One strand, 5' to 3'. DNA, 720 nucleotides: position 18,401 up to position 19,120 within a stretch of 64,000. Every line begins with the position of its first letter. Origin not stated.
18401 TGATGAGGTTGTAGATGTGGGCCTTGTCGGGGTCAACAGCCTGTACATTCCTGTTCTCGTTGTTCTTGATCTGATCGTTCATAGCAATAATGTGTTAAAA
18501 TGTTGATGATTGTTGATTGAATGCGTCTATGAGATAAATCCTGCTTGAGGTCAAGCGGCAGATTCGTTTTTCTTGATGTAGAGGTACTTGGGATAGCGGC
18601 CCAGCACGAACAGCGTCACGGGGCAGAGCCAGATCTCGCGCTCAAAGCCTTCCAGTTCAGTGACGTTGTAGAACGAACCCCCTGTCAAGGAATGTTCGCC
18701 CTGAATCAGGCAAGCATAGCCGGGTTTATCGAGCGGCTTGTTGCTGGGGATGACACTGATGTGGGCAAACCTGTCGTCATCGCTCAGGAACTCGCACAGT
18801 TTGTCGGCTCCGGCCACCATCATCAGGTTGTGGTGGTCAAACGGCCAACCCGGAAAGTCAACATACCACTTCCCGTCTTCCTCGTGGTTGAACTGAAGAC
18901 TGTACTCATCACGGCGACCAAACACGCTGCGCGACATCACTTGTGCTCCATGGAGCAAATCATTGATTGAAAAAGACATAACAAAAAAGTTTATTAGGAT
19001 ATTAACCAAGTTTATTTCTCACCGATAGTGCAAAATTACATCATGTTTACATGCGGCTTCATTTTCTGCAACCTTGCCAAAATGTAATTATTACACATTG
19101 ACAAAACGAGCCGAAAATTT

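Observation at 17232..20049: Best candidate system: NrtR-controlled DUF6717 + vWA-macrodomain operon, a possible ADP-ribose-inducible response module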

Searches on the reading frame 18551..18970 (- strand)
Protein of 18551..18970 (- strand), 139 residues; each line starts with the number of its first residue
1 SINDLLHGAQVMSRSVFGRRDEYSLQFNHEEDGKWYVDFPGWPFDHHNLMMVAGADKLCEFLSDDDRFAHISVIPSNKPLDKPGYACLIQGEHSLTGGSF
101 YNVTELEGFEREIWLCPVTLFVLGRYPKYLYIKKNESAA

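Call 3: search_protein_families(library=pfam, proteins=[window:18551-18970:-], max_evalue=0.01)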
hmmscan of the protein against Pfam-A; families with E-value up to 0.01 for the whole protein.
window:18551-18970:- (139 aa): 1 family
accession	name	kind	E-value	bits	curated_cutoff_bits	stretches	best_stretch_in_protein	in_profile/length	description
PF20475.3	DUF6717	-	3.9e-23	82.5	27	1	23-134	3-114/115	Family of unknown function (DUF6717)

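Call 4: search_protein_families(library=ncbifam, proteins=[window:18551-18970:-], max_evalue=0.01)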
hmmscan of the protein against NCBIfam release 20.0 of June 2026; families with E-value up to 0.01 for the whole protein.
window:18551-18970:- (139 aa): 0 families

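Call 5: search_protein_families(library=padloc, proteins=[window:18551-18970:-], max_evalue=0.01)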
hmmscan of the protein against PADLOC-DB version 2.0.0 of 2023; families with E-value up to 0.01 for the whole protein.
window:18551-18970:- (139 aa): 0 families

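Call 20: find_homologous_proteins(query=window:18551-18970:-)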
Query window:18551-18970:- (139 aa): 1226 proteins with E <= 0.001 among 1230 candidates; the best 120 are listed.
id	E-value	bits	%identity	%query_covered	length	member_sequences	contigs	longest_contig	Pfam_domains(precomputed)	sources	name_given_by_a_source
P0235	2.8e-84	298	89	100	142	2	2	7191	PF20475.4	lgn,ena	-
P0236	2.9e-84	298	90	100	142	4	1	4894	PF20475.4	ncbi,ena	-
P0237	3.1e-84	298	90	100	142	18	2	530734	PF20475.4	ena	-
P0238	3.5e-84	298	88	100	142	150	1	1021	PF20475.4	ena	-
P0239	1.4e-83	296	89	100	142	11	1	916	PF20475.4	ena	-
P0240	4.2e-83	294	88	100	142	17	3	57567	PF20475.4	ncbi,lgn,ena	-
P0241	5.8e-83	294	89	100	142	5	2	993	PF20475.4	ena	-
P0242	9.8e-82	290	87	100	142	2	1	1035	PF20475.4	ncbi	-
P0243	1.4e-81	289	88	100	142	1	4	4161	PF20475.4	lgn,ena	-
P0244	1.5e-81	289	86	100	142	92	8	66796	PF20475.4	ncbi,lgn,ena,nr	ncbi:MAG: hypothetical protein IJ879_05875 [Muribaculaceae bacterium]|nr:hypothetical protein [Murib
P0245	7.0e-81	287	86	100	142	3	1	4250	PF20475.4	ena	-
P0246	2.2e-80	285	88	97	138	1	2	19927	PF20475.4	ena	-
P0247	1.1e-79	283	86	100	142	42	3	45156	PF20475.4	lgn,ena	-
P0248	2.2e-79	282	88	96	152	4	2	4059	PF20475.4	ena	-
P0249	7.4e-78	277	82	99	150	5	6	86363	PF20475.4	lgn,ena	-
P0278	5.4e-72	258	76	99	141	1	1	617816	PF20475.4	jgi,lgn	jgi:hypothetical protein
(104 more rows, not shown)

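Call 38: find_encoding_contigs(protein=P0278, flank=6000, max_places=3)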
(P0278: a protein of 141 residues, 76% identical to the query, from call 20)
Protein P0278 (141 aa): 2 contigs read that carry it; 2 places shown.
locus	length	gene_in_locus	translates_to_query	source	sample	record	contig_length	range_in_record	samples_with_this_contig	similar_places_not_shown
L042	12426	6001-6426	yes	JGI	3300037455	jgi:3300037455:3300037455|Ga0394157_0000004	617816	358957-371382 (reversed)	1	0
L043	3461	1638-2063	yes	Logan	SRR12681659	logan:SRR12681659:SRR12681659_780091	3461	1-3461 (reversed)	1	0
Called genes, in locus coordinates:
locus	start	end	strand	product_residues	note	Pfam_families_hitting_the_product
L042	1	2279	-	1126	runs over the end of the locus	PF17757:UvrB_inter, PF02559:CarD_TRCF_RID, PF00270:DEAD, PF00271:Helicase_C, PF03461:TRCF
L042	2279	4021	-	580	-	PF00595:PDZ, PF13180:PDZ_2, PF17820:PDZ_6, PF03572:Peptidase_S41, PF28547:CHD_PDZ-protease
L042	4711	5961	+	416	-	-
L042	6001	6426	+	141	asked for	PF20475:DUF6717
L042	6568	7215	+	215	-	PF04326:SLFN_AlbA_2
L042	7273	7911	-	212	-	PF13353:Fer4_12, PF04055:Radical_SAM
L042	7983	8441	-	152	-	-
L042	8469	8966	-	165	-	-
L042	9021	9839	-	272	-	PF03544:TonB_C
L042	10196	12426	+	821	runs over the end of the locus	PF01588:tRNA_bind, PF03483:B3_4, PF03484:B5, PF17759:tRNA_synthFbeta, PF03147:FDX-ACB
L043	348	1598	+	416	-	-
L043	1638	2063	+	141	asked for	PF20475:DUF6717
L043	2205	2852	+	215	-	PF04326:SLFN_AlbA_2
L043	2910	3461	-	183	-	?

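Call 42: predict_structure(alignment_id=A2)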
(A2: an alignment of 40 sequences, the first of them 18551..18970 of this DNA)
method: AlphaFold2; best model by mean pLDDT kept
length: 139 residues; sequences in the alignment: 40
mean_pLDDT: 85.2   pTM: 0.79
mean pLDDT of the five models: 85.2, 79.6, 76.7, 76.3, 73.1
residues with pLDDT >= 90: 84; 70-90: 32; 50-70: 16; < 50: 7
segments of 3 or more residues with pLDDT < 50: 13-16
pLDDT, mean of each block of 10 residues (from residue 1): 53 52 92 93 86 96 96 94 96 86 96 90 84 77
secondary structure, 60 per line:
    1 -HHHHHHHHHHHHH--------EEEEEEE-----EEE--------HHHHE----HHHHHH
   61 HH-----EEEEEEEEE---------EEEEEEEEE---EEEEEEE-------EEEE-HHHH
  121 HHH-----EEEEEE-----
elements in order: H2-14 E23-29 E35-37 H46-49 H55-62 E68-76 E86-94 E98-104 E112-115 H117-123 E129-134

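Call 46: fold_search(model_id=the predicted structure, library=pdb)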
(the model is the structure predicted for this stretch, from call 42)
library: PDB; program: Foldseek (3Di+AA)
matches with E <= 10: 408; with E <= 0.001: 0
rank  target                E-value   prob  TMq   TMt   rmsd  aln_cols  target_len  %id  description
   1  7oq4_G                4.8e-02  0.51  0.30  0.32   7.7       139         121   16  Cryo-EM structure of the ATV RNAP Inhibitory Protein (RIP) bound to the DNA-binding channel of the host's RNA polymera (released 2021-08-25)
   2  2yyz                  4.8e-02  0.30  0.22  0.11  12.5       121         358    7  Crystal structure of Sugar ABC transporter, ATP-binding protein (released 2007-11-06)
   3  1h9k                  6.8e-02  0.23  0.22  0.21  13.1       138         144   10  Two crystal structures of the cytoplasmic molybdate-binding protein ModG suggest a novel cooperative binding mechanism a (released 2001-05-11)
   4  7ok0_G                7.2e-02  0.38  0.27  0.30   8.5       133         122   14  Cryo-EM structure of the Sulfolobus acidocaldarius RNA polymerase at 2.88 A (released 2021-08-25)
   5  1z47_B                7.6e-02  0.15  0.20  0.10  11.5       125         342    9  Structure of the ATPase subunit CysA of the putative sulfate ATP-binding cassette (ABC) transporter from Alicyclobacil (released 2005-06-07)
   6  1b9m_A                1.0e-01  0.21  0.24  0.15  14.6       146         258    8  REGULATOR FROM ESCHERICHIA COLI (released 2000-03-15)
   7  8zx1_D                1.3e-01  0.15  0.22  0.11  11.8       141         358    8  Cryo-EM structure of E.coli spermidine transporter PotABC in nanodisc (released 2024-10-09)
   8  1h9m_A                1.6e-01  0.14  0.21  0.21  12.2       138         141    9  Two crystal structures of the cytoplasmic molybdate-binding protein ModG suggest a novel cooperative binding mechanism (released 2001-05-11)
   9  1o7l_A                1.6e-01  0.14  0.22  0.14  15.5       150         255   11  Molybdate-activated form of ModE from Escherichia coli (released 2003-02-20)
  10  1h9j                  1.9e-01  0.15  0.22  0.21  12.7       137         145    9  Two crystal structures of the cytoplasmic molybdate-binding protein ModG suggest a novel cooperative binding mechanism a (released 2001-05-11)
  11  7oqy_G                2.0e-01  0.28  0.31  0.34   7.6       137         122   14  Cryo-EM structure of the cellular negative regulator TFS4 bound to the archaeal RNA polymerase (released 2021-08-25)
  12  7ui9_H                2.3e-01  0.20  0.30  0.30   7.7       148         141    8  Core Mediator-PICearly (Copy A) (released 2023-02-15)
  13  1b9n_A                2.5e-01  0.13  0.23  0.15  14.7       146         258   10  REGULATOR FROM ESCHERICHIA COLI (released 2000-03-15)
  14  8y5f_D                3.0e-01  0.08  0.19  0.10  12.5       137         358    8  Cryo-EM structure of E.coli spermidine transporter PotABC (released 2024-10-09)
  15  8tzs                  4.0e-01  0.03  0.14  0.06  20.0       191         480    9  Structure of human WLS (released 2023-10-18)
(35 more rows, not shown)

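Call 63: fold_search(model_id=the predicted structure, library=viral)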
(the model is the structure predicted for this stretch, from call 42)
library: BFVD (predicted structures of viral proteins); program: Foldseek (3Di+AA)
matches with E <= 10: 444; with E <= 0.001: 2
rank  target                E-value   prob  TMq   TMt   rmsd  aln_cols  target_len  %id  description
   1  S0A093                8.9e-09  1.00  0.65  0.83   2.5       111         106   34  Uncharacterized protein [Cellulophaga phage phi17:2]
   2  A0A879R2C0            2.4e-07  1.00  0.60  0.54   3.5       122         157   22  Uncharacterized protein [Synechococcus phage S-SRM01]
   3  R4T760                3.5e-03  0.98  0.40  0.39   7.0       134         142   16  Uncharacterized protein [Halogranum tailed virus 1]
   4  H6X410                6.7e-02  0.23  0.23  0.25   9.8       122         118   12  Uncharacterized protein [Klebsiella phage vB_KleM_RaK2]
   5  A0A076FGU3            2.3e-01  0.11  0.22  0.18  10.9       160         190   10  Putative oxogluterate/iron-dependent dioxygenase [Aureococcus anophagefferens virus]
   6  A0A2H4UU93            2.9e-01  0.08  0.21  0.10  14.9       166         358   11  Diacylglyceryl transferase domain-containing protein [Bodo saltans virus]
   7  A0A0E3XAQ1            3.3e-01  0.20  0.30  0.22  18.1       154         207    6  Uncharacterized protein [Bacillus phage Stills]
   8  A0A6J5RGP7            3.3e-01  0.08  0.19  0.17  13.6       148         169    7  PAS fold-4 [uncultured Caudovirales phage]
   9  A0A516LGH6            3.5e-01  0.12  0.21  0.27  10.1       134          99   10  (no name in the UniProt tables at hand)
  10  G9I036                3.5e-01  0.10  0.22  0.06  11.4       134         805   10  Uncharacterized protein [Helicoverpa zea nudivirus 2]
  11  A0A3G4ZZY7            3.5e-01  0.04  0.16  0.09  19.0       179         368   16  Uncharacterized protein [Harvfovirus sp.]
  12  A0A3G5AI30            3.7e-01  0.05  0.16  0.13  13.7       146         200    9  Uncharacterized protein [Sylvanvirus sp.]
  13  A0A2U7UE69            3.9e-01  0.11  0.24  0.08   9.6       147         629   10  Uncharacterized protein [Pandoravirus macleodensis]
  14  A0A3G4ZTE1            3.9e-01  0.06  0.19  0.11  12.0       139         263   12  Chromosomal protein MC1 domain-containing protein [Edafosvirus sp.]
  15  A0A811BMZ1            4.4e-01  0.08  0.21  0.10  13.2       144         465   10  Atrophin-1 incomplete domain containing protein [Pandoravirus japonicus]
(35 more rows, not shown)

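Call 64: search_dna_similar(query=window:18551-18970:-, collection=phages, mode=protein, max_evalue=0.001, max_rows=25)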
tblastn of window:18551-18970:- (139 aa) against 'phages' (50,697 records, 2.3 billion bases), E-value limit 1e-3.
Records with a match: 8; places in all: 8; records where one place covers at least 80% of the query: 7.
Best place of each record, by identity: <60% 8.
By first word of the organism name: Cellulophaga 7; Bacteriophage 1.
By host as written in the record: Cellulophaga baltica #18 2; Cellulophaga baltica #17 2; Cellulophaga baltica #4 2; Cellulophaga baltica #13 1; - 1.
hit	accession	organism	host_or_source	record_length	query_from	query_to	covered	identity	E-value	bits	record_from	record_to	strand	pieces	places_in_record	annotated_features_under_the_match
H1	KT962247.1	Cellulophaga phage phi17:2_18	Cellulophaga baltica #18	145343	16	133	85%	35.3%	2e-11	66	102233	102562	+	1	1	hypothetical protein (x2)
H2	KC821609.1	Cellulophaga phage phi17:2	Cellulophaga baltica #17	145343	16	133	85%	35.3%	2e-11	66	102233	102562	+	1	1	hypothetical protein (x2)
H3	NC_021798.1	Cellulophaga phage phi17:2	Cellulophaga baltica #17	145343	16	133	85%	35.3%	2e-11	66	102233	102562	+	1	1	hypothetical protein (x2)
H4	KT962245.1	Cellulophaga phage phi4:1_13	Cellulophaga baltica #13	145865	16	133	85%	35.3%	2e-11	66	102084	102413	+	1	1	hypothetical protein (x2)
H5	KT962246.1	Cellulophaga phage phi4:1_18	Cellulophaga baltica #18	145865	16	133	85%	35.3%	2e-11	66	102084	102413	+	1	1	hypothetical protein (x2)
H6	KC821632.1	Cellulophaga phage phi4:1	Cellulophaga baltica #4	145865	16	133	85%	35.3%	2e-11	66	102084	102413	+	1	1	hypothetical protein (x2)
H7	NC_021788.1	Cellulophaga phage phi4:1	Cellulophaga baltica #4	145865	16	133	85%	35.3%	2e-11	66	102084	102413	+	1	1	hypothetical protein (x2)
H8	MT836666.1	Bacteriophage sp.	human fecal samples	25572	35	133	71%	29.7%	1e-4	46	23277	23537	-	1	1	record has no annotation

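Call 66: get_annotated_region(hit=H3, flank=5000)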
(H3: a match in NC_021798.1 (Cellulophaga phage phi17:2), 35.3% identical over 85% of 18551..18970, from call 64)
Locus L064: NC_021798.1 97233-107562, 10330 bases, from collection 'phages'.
description: Cellulophaga phage phi17:2, complete genome.
organism: Cellulophaga phage phi17:2 (NCBI taxid 1327972)
taxonomy: Viruses; Duplodnaviria; Heunggongvirae; Uroviricota; Caudoviricetes; Lightbulbvirus; Lightbulbvirus Cba172
host: Cellulophaga baltica #17; source: seawater; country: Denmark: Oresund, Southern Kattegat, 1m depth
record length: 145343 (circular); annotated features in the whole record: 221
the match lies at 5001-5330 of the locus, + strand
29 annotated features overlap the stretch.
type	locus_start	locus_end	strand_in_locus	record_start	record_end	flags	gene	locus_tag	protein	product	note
CDS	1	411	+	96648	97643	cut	-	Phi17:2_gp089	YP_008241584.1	recombinase A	annotation based on sequence similarity to NCBI YP_001958363, CDD TIGR02012, and PF00154.16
CDS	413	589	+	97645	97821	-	-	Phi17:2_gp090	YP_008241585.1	hypothetical protein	-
CDS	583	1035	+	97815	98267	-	-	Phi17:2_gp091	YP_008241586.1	NAD synthetase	annotation based on sequence similarity to NCBI YP_214449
CDS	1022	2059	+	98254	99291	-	-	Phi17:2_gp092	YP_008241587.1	thymidylate synthase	annotation based on sequence similarity to NCBI ZP_06610828, CDD cd00351 and Pfam PF00303.14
CDS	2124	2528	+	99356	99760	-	-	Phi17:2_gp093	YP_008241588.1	hypothetical protein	-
CDS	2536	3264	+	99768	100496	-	-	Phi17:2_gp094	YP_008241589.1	hypothetical protein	-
CDS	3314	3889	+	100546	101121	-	-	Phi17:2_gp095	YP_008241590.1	hypothetical protein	-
CDS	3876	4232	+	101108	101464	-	-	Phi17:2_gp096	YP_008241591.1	hypothetical protein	-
CDS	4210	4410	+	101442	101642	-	-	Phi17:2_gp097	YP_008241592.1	hypothetical protein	-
CDS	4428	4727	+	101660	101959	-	-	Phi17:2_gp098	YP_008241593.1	co-chaperonin GroES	annotation based on sequence similarity to CDD cd00320 and Pfam PF00166.16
CDS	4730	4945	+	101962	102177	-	-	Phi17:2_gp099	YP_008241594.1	hypothetical protein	-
CDS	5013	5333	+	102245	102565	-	-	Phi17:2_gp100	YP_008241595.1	hypothetical protein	-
CDS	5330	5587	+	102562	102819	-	-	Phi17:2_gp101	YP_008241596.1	hypothetical protein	-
CDS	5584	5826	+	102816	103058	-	-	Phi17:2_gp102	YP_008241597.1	hypothetical protein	-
CDS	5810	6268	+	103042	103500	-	-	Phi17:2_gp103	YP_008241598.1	hypothetical protein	-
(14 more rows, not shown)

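Call 99: search_protein_representatives(alignment_id=A2)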
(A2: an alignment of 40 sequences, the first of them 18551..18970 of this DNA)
Query: 40 sequences, 142 profile positions. Proteins with E-value up to 0.001 (for the whole library): 1015; up to 1e-10: 426; up to 1e-30: 30. The best 150 are listed.
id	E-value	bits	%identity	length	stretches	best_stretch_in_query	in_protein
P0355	3.6e-54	198.6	-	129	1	17-141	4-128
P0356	3.5e-50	185.7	-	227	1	3-140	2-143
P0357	1.7e-49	183.5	-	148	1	1-138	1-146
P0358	5.6e-49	181.8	-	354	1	3-140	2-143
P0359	1.6e-48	180.4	-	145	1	22-138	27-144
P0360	1.7e-48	180.3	-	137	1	3-110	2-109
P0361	1.2e-44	167.8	-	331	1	3-141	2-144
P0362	4.8e-44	165.8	-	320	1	15-139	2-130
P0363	1.1e-40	154.9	-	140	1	1-138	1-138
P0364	2.1e-40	154.1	-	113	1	59-140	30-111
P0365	1.6e-38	147.9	-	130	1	17-137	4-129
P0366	1.7e-38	147.9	-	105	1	1-88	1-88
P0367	4.8e-38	146.4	-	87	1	1-87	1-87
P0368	6.9e-38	145.9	-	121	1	1-105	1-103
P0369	3.0e-37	143.8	-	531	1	27-139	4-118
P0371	3.8e-37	143.5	-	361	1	3-137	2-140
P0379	7.2e-33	129.6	-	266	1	21-138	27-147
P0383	7.6e-31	123.0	-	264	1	13-137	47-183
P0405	1.5e-25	105.9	-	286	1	7-139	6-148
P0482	1.0e-17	80.5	-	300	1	4-139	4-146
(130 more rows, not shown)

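Call 100: search_protein_families(library=pfam, proteins=[P0358, P0361, P0362, P0369, P0371, P0379, P0383, P0405, P0482, P0356], max_evalue=0.01)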
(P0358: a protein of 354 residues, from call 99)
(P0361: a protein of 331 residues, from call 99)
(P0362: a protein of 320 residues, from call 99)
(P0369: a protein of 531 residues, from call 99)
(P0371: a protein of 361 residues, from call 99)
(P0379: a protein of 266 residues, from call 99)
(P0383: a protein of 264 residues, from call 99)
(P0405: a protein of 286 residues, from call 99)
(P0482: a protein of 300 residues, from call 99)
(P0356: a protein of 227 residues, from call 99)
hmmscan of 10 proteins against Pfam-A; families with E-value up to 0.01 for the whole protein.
P0358 (354 aa): 1 family
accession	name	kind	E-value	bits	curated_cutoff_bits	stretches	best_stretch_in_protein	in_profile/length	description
PF20475.3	DUF6717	-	1.8e-24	86.8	27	1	24-140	2-114/115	Family of unknown function (DUF6717)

P0361 (331 aa): 1 family
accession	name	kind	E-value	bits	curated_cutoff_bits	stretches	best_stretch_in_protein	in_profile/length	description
PF20475.3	DUF6717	-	1.3e-20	74.3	27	1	26-140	4-114/115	Family of unknown function (DUF6717)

P0362 (320 aa): 1 family
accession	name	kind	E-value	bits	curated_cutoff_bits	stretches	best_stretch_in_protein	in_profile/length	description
PF20475.3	DUF6717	-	2.5e-22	79.9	27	1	13-128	3-114/115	Family of unknown function (DUF6717)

P0369 (531 aa): 1 family
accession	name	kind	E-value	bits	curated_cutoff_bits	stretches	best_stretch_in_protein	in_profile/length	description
PF20475.3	DUF6717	-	1.2e-24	87.4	27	1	1-116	1-114/115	Family of unknown function (DUF6717)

P0371 (361 aa): 1 family
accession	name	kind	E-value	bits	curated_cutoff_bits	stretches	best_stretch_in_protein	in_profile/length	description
PF20475.3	DUF6717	-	4.7e-17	62.9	27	1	26-140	4-114/115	Family of unknown function (DUF6717)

P0379 (266 aa): 1 family
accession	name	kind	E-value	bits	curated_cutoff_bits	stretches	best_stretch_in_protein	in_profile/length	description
PF20475.3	DUF6717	-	1.8e-25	90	27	1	33-146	4-114/115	Family of unknown function (DUF6717)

P0383 (264 aa): 1 family
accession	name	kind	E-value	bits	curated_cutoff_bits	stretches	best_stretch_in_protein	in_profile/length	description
PF20475.3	DUF6717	-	1e-18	68.2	27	1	64-179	5-110/115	Family of unknown function (DUF6717)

P0405 (286 aa): 1 family
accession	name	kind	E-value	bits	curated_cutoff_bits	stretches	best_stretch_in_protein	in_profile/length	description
PF20475.3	DUF6717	-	5.9e-24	85.2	27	1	32-145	3-113/115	Family of unknown function (DUF6717)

P0482 (300 aa): 1 family
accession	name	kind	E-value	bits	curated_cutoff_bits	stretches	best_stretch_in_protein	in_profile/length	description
PF20475.3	DUF6717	-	6.1e-19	69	27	1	26-144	3-114/115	Family of unknown function (DUF6717)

P0356 (227 aa): 1 family
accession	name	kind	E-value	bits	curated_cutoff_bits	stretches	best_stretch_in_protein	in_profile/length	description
PF20475.3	DUF6717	-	3.3e-24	86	27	1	25-139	3-113/115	Family of unknown function (DUF6717)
